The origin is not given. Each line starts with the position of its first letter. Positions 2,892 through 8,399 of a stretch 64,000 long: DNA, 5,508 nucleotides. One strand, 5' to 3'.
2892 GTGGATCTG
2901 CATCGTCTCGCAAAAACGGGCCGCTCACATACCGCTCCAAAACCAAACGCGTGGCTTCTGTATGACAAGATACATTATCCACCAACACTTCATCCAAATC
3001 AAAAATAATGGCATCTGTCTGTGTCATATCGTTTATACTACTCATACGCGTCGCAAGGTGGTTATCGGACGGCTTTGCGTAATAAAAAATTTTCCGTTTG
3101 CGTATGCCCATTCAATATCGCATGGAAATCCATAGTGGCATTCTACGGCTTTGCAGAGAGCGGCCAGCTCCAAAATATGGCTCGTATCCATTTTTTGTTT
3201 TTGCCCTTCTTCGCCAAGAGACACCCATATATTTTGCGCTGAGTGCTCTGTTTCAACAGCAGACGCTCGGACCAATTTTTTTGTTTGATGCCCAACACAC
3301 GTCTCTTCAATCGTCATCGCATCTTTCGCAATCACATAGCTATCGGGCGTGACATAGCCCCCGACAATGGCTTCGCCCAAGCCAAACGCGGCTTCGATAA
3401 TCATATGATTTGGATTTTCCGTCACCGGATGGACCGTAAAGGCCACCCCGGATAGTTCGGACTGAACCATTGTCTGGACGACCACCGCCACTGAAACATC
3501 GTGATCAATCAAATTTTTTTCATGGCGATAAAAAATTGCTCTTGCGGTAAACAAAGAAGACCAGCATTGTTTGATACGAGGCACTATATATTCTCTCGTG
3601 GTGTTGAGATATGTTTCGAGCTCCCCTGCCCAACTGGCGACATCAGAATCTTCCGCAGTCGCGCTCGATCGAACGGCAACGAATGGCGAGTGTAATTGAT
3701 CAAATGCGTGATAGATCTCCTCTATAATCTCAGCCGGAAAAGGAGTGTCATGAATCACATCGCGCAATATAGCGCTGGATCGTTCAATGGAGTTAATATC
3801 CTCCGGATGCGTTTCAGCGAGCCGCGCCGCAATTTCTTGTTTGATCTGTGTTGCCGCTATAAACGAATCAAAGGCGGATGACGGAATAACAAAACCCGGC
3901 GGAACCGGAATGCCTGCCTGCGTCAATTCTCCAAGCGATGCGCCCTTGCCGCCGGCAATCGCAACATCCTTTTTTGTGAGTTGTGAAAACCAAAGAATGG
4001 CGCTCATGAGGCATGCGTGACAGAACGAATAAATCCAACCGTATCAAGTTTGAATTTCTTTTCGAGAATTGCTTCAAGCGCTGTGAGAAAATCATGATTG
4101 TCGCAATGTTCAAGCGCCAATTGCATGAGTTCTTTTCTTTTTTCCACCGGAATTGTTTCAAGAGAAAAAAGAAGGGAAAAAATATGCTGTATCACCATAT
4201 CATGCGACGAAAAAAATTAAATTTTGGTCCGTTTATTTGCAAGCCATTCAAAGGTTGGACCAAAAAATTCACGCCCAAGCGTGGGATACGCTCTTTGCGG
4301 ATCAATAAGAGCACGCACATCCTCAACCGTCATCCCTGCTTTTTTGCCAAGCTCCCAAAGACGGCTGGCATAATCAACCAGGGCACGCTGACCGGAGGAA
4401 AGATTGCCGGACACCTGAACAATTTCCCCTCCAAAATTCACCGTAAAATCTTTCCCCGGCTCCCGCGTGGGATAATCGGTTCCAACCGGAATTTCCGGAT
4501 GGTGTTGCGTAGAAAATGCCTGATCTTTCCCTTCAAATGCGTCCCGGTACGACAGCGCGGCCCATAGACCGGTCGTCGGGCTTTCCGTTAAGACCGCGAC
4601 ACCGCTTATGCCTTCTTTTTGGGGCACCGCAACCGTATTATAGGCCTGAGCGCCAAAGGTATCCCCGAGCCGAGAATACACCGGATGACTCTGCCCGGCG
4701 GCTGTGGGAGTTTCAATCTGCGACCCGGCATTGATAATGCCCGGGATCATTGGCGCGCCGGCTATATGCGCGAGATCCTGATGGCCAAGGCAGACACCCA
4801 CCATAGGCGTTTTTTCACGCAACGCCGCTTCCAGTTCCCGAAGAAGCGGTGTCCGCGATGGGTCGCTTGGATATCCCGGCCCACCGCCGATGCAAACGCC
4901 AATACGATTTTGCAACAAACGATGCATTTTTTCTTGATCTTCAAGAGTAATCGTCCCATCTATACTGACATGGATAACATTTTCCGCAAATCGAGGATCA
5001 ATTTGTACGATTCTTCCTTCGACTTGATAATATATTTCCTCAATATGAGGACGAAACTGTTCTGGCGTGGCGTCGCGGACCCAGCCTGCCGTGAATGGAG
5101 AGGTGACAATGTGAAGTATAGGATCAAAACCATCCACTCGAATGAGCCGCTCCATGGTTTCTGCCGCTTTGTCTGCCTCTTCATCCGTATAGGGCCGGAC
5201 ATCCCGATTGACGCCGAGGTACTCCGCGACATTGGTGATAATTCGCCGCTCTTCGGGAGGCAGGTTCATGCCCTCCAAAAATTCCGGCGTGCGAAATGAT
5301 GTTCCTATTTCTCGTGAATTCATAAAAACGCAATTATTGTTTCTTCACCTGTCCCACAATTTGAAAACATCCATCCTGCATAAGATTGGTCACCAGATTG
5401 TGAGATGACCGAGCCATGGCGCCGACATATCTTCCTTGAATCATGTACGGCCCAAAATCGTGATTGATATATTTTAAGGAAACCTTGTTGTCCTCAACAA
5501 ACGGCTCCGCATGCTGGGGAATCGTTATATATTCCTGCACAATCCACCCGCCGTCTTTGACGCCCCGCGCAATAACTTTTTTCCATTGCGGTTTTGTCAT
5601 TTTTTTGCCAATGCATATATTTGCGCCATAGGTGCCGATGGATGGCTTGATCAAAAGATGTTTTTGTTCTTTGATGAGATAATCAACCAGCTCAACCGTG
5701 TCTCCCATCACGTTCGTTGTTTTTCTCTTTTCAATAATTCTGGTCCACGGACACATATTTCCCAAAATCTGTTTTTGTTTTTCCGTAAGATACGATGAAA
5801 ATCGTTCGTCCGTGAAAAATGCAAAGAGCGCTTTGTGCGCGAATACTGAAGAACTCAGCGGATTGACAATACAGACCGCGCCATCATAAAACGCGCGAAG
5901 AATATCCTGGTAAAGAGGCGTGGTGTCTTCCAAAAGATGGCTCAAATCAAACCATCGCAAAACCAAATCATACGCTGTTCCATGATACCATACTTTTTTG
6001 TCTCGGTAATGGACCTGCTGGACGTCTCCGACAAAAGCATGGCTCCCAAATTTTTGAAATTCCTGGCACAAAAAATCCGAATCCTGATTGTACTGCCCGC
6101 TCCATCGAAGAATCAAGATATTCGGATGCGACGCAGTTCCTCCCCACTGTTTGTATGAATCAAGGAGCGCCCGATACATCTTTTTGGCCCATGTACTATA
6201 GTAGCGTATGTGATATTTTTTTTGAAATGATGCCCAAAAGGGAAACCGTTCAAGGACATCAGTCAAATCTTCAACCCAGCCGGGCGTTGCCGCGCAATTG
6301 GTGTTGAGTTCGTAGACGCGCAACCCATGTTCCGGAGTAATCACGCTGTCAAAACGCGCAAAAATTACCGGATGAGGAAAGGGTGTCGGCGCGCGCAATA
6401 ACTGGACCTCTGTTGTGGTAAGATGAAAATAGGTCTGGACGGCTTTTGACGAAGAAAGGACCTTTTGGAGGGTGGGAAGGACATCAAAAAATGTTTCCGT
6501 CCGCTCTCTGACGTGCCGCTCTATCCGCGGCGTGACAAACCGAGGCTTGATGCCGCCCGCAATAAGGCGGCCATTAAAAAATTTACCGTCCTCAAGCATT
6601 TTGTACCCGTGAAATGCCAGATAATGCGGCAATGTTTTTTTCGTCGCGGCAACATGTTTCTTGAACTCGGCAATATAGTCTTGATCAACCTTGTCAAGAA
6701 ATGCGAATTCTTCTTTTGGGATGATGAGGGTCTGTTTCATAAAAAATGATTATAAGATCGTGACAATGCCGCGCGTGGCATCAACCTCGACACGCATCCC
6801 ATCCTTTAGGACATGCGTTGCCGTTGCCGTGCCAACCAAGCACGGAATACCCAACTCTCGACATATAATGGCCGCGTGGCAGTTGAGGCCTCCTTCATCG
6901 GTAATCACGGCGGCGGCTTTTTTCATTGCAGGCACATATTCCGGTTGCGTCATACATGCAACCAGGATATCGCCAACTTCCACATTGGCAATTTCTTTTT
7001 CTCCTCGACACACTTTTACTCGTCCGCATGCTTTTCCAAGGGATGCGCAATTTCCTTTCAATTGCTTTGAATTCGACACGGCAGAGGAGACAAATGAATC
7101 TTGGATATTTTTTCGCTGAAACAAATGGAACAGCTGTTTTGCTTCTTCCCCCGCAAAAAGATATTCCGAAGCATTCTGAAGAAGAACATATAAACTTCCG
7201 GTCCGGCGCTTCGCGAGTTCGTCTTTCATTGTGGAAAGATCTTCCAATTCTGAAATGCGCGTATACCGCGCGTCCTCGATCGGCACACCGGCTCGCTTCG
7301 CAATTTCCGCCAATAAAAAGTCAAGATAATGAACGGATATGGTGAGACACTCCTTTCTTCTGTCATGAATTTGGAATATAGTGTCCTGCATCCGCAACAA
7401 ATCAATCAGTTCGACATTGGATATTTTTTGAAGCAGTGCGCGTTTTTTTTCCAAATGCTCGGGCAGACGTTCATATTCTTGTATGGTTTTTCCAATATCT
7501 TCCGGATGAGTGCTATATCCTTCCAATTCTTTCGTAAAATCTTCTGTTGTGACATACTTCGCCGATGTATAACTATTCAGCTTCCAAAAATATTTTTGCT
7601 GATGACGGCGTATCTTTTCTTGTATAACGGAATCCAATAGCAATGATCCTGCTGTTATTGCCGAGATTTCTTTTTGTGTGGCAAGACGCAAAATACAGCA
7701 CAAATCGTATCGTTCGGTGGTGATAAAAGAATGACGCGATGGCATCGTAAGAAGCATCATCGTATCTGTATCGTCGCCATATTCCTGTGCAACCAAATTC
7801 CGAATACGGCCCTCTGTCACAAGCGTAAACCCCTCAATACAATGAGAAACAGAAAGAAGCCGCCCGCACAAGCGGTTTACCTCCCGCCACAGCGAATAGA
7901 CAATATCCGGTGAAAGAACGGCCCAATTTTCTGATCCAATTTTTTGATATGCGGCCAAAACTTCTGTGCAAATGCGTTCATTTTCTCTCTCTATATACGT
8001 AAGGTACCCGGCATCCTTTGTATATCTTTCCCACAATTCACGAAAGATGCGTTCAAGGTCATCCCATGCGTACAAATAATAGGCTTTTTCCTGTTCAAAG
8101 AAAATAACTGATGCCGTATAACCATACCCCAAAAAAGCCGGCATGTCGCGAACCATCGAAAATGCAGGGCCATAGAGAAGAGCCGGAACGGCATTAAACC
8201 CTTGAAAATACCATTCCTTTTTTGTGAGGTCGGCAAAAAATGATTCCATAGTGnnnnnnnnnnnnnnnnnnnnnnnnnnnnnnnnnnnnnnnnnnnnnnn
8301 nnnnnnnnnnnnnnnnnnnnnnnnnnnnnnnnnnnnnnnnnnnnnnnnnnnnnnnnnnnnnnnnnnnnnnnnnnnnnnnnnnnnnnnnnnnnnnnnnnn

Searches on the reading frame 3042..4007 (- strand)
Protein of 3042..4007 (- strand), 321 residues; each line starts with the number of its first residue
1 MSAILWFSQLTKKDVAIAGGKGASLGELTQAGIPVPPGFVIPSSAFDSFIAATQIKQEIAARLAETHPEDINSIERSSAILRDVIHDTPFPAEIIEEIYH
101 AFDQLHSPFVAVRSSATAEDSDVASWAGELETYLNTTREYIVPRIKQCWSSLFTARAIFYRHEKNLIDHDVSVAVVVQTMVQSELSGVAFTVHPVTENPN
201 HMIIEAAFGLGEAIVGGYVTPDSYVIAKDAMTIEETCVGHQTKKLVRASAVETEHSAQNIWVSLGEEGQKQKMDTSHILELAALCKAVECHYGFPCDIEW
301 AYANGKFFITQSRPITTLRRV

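Call 42: search_protein_families(library=pfam, proteins=[window:3042-4007:-], max_evalue=0.001)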
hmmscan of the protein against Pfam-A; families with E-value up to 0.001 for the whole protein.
window:3042-4007:- (321 aa): 1 family
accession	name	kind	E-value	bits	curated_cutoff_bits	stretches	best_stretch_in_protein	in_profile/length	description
PF01326.24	PPDK_N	-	5.2e-93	312.4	27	1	17-319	3-313/328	Pyruvate phosphate dikinase, AMP/ATP-binding domain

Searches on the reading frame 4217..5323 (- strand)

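Call 42: search_protein_families(library=pfam, proteins=[window:4217-5323:-], max_evalue=0.001)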
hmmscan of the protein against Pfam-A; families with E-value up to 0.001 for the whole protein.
window:4217-5323:- (368 aa): 1 family
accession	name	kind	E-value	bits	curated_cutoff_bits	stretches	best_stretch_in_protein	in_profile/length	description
PF00117.34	GATase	-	9.7e-14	51.9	22.8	1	128-279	32-174/190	Glutamine amidotransferase class-I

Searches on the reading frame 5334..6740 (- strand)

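Call 42: search_protein_families(library=pfam, proteins=[window:5334-6740:-], max_evalue=0.001)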
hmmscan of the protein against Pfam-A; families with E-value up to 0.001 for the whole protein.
window:5334-6740:- (468 aa): 1 family
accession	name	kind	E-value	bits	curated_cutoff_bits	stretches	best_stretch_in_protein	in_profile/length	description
PF14403.11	CP_ATPgrasp_2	-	7.4e-06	25.6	32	1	265-422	209-352/374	Circularly permuted ATP-grasp type 2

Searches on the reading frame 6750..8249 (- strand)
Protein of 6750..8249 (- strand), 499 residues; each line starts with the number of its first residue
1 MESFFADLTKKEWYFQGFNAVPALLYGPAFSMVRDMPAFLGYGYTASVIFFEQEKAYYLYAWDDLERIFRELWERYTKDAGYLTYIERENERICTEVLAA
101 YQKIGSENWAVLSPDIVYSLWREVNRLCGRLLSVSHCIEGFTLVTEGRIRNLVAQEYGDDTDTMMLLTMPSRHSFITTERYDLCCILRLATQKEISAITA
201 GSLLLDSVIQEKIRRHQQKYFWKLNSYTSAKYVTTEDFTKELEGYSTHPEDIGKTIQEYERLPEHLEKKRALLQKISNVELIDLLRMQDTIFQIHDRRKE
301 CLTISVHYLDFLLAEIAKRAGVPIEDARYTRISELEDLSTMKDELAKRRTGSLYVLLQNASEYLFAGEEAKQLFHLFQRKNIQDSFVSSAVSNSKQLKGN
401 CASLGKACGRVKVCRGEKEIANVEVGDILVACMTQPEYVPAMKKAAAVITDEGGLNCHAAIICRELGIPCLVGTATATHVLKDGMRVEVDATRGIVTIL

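Call 42: search_protein_families(library=pfam, proteins=[window:6750-8249:-], max_evalue=0.001)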
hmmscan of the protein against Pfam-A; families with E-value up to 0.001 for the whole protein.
window:6750-8249:- (499 aa): 1 family
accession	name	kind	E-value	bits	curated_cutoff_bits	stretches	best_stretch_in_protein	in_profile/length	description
PF00391.29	PEP-utilizers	-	6e-26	90.3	23.1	1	425-494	3-72/72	PEP-utilising enzyme, mobile domain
